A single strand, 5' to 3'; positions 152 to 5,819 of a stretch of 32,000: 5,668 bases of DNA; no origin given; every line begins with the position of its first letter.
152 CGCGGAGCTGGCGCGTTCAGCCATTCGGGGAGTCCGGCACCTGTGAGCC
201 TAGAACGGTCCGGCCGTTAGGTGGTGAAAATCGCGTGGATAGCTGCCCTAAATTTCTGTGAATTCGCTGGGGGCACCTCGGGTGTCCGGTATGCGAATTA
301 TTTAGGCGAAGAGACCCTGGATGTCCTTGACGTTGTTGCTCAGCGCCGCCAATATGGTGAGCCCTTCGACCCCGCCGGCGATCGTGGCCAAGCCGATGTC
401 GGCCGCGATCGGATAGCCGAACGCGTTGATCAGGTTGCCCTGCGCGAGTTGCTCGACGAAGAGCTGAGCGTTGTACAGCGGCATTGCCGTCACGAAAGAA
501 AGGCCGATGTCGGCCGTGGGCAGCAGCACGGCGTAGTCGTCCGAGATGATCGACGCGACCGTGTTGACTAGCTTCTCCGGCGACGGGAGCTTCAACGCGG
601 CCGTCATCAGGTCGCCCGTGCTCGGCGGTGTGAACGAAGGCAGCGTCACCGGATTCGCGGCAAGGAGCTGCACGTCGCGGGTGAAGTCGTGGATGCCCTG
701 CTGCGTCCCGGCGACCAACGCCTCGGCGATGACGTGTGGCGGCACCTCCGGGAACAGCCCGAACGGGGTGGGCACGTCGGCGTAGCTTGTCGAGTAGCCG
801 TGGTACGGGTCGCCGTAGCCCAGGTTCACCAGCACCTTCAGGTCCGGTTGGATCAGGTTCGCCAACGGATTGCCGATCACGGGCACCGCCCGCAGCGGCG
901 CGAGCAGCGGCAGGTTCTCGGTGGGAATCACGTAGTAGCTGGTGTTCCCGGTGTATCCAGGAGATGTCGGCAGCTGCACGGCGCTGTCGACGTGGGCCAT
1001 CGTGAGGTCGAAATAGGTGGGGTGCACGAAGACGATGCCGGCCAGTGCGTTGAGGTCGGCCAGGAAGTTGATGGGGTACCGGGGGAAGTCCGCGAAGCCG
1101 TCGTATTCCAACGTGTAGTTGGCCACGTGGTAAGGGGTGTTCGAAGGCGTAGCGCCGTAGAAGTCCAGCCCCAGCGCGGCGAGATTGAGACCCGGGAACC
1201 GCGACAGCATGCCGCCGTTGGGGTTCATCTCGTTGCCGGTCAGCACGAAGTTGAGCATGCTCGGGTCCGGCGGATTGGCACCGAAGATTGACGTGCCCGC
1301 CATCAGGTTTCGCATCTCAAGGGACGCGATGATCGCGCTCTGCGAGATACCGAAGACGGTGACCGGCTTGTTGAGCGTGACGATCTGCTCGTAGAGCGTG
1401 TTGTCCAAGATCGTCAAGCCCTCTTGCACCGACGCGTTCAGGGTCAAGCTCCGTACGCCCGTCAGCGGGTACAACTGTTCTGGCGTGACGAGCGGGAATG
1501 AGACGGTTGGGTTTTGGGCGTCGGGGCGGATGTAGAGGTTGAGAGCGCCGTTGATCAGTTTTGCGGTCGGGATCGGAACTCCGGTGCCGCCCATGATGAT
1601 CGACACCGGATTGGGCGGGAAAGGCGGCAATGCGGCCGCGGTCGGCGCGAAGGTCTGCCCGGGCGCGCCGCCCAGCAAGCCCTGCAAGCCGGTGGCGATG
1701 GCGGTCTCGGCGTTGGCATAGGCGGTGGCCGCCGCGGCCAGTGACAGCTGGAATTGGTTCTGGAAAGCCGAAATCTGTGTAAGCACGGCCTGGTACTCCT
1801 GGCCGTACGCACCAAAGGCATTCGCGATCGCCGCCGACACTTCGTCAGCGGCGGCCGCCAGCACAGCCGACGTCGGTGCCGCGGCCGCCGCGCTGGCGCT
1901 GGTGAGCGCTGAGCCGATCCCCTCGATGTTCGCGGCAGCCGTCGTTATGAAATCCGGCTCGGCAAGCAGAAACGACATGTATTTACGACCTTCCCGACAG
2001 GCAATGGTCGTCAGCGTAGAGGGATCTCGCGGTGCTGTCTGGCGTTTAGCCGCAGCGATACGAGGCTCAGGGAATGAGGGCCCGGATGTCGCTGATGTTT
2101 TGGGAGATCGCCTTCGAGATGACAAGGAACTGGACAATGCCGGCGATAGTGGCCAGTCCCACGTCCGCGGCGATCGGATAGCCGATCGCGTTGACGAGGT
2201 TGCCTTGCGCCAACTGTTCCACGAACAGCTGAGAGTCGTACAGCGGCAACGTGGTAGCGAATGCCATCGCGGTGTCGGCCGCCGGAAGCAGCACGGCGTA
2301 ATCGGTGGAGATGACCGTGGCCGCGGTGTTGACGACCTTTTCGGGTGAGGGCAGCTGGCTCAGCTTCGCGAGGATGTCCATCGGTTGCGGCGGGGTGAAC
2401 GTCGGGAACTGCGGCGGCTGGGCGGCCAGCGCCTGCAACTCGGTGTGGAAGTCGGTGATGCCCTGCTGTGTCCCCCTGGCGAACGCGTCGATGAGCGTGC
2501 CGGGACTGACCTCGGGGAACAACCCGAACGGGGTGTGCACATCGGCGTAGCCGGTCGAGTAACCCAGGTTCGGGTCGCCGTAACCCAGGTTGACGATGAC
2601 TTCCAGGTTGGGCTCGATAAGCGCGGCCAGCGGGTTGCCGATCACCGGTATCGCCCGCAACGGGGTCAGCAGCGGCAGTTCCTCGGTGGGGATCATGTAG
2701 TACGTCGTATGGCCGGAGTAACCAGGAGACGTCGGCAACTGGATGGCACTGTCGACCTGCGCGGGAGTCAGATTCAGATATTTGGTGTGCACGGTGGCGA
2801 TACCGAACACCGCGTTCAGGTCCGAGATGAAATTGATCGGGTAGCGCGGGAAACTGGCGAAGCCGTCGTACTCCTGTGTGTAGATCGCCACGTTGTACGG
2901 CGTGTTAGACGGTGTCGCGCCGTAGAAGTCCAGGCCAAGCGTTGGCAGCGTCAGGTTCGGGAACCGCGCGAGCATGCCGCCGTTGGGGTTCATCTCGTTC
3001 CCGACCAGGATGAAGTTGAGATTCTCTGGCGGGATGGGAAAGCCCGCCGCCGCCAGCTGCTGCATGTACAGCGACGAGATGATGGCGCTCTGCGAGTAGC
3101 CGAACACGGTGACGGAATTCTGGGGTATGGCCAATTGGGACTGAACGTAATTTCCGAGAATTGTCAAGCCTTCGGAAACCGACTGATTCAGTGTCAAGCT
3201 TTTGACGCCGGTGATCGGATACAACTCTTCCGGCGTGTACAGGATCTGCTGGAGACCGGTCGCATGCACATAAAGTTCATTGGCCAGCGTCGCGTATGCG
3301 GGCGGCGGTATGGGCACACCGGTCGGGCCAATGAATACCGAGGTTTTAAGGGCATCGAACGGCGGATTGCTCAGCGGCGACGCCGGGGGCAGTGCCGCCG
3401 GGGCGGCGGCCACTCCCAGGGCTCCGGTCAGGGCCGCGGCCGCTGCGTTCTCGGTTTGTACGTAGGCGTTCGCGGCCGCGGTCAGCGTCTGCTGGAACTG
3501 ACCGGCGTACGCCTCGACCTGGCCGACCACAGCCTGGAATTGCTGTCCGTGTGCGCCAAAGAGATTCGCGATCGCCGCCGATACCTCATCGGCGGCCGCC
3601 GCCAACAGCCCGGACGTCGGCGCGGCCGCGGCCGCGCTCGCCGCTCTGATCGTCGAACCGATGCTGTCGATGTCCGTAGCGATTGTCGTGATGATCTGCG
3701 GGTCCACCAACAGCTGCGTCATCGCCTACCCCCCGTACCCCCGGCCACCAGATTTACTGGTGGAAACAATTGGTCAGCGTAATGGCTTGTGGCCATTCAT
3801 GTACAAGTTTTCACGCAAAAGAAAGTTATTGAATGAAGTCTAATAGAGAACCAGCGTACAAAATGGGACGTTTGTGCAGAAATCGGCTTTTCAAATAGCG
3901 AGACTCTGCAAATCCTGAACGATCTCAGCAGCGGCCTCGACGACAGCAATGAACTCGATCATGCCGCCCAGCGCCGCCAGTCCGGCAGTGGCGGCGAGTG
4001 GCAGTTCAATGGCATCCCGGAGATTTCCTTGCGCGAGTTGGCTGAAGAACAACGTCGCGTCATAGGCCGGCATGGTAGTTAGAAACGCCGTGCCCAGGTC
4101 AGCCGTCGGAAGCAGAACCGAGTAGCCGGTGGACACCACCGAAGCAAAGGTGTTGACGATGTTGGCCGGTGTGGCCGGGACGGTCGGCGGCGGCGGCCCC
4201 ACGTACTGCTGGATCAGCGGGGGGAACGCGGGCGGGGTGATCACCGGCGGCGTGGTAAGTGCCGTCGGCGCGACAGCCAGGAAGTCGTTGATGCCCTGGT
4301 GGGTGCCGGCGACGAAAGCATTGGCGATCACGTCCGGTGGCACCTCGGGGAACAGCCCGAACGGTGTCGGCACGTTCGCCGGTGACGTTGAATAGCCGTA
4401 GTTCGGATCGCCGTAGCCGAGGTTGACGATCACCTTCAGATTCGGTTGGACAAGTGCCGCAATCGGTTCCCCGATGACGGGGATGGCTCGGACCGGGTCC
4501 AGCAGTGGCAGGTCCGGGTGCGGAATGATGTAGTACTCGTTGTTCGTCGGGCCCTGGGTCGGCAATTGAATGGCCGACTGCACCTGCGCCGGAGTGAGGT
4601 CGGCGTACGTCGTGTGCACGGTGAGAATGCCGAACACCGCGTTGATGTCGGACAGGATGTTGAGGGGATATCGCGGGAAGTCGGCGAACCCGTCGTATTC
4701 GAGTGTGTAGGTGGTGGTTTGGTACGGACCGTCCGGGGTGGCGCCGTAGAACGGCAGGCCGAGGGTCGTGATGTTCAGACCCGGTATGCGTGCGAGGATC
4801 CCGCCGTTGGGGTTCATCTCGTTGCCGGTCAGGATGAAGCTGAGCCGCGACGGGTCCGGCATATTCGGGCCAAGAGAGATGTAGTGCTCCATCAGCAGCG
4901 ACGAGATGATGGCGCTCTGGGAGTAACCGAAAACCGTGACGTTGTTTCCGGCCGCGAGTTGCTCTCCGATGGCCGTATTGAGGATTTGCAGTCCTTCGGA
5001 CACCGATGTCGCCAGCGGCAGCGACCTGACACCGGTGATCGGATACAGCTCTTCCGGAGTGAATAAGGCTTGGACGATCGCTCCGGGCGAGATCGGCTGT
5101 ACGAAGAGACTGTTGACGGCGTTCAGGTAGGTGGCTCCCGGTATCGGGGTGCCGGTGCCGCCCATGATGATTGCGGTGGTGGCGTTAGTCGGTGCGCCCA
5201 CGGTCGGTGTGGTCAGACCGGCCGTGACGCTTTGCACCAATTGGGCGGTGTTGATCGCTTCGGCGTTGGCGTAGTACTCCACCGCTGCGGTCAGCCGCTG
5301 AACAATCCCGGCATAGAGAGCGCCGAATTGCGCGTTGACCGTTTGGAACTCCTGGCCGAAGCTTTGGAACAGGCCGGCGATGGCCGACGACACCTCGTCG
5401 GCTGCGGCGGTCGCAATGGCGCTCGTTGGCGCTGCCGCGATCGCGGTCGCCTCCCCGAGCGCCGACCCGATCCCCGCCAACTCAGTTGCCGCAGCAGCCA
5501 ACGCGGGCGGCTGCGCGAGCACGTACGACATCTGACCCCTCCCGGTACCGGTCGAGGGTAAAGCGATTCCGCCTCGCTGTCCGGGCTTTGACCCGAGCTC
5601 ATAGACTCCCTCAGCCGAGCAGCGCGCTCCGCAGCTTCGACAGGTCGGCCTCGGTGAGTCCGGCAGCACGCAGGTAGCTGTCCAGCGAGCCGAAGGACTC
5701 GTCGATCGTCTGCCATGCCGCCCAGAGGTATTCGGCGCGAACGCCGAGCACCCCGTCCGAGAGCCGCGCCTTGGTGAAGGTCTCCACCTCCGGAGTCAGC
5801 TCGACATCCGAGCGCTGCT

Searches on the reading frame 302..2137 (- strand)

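Call 26: search_protein_families(library=pfam, proteins=[window:302-2137:-], max_evalue=0.00001)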
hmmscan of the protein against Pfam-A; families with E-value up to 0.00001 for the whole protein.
window:302-2137:- (611 aa): 2 families
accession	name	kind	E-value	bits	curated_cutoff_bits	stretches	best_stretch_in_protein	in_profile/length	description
PF08237.17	PE-PPE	-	2e-72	243.8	21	1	216-441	8-227/228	PE-PPE domain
PF00934.25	PE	-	2.2e-26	92.4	22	1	58-146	2-90/91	PE family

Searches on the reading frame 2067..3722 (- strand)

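Call 26: search_protein_families(library=pfam, proteins=[window:2067-3722:-], max_evalue=0.00001)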
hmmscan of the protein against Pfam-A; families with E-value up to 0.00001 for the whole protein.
window:2067-3722:- (551 aa): 2 families
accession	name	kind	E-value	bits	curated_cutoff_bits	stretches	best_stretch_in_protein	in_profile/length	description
PF08237.17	PE-PPE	-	9e-77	258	21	1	158-381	5-227/228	PE-PPE domain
PF00934.25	PE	-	4.9e-28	97.7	22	1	4-93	1-90/91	PE family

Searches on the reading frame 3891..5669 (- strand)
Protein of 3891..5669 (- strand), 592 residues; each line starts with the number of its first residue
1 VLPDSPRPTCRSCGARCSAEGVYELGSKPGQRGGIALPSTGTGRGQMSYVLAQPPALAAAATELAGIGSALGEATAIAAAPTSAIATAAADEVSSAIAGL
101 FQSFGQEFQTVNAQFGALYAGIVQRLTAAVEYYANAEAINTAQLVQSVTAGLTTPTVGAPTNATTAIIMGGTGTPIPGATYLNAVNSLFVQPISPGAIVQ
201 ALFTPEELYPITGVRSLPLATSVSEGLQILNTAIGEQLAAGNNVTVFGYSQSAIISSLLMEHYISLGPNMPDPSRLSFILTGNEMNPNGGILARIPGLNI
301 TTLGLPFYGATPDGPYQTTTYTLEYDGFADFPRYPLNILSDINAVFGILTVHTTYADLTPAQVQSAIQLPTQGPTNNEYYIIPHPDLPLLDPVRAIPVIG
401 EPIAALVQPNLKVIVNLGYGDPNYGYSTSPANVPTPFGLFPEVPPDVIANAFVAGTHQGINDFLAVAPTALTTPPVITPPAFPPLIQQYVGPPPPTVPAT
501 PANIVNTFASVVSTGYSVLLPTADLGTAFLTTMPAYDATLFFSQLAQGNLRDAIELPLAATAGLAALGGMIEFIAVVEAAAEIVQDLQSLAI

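Call 26: search_protein_families(library=pfam, proteins=[window:3891-5669:-], max_evalue=0.00001)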
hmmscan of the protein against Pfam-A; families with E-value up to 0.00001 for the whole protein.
window:3891-5669:- (592 aa): 2 families
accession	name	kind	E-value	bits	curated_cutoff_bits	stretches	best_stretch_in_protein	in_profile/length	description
PF08237.17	PE-PPE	-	2.3e-74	250.2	21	1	195-419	1-227/228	PE-PPE domain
PF00934.25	PE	-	2.5e-23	82.6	22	1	50-140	1-91/91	PE family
